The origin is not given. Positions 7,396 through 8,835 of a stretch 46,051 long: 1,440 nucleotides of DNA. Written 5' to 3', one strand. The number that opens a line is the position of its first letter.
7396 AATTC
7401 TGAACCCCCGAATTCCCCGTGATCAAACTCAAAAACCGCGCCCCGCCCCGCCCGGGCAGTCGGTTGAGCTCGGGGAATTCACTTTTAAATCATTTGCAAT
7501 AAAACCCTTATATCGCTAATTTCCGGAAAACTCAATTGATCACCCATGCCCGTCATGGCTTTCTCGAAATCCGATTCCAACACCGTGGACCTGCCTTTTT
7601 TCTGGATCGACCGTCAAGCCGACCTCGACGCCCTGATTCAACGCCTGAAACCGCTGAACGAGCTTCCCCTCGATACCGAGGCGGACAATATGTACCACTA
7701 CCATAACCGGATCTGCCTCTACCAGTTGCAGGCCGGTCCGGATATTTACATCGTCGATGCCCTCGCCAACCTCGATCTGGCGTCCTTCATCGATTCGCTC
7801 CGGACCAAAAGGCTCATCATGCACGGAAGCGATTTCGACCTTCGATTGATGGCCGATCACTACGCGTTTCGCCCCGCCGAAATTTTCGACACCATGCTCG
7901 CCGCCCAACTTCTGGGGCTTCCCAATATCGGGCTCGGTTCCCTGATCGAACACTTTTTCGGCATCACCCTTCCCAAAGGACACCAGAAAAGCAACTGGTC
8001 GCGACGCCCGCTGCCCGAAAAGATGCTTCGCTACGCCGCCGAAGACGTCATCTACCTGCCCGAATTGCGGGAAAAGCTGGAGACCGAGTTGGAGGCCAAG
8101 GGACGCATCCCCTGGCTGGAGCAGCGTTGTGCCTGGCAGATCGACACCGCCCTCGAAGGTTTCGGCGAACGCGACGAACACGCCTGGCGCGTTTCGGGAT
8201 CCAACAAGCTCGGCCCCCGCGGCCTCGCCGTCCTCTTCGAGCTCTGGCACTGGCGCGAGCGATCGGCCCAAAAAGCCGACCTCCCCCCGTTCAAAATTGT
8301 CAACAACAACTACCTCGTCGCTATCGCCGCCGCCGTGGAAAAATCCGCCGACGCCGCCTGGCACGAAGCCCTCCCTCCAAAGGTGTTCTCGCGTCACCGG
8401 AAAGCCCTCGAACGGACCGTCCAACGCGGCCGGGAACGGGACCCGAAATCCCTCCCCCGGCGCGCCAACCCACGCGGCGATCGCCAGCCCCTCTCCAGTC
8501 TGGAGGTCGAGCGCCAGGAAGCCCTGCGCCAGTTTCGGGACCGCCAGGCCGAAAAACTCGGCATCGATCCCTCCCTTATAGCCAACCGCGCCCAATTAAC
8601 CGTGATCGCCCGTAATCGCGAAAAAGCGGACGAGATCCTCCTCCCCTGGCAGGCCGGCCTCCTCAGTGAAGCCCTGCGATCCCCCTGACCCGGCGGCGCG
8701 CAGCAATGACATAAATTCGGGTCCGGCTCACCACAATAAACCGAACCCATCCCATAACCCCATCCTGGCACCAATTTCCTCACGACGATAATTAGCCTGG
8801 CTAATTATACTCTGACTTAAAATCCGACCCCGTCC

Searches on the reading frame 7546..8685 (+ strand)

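Call 87: search_protein_families(library=pfam, proteins=[window:7546-8685:+], max_evalue=0.00001)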
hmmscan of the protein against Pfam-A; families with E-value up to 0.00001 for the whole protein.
window:7546-8685:+ (380 aa): 2 families
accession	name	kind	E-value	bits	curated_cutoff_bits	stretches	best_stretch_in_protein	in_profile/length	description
PF01612.26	DNA_pol_A_exo1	-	5.7e-38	130.9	23.6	1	19-183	2-173/173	3'-5' exonuclease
PF00570.28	HRDC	-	2.5e-13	50.2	23.8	1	227-269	2-44/68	HRDC domain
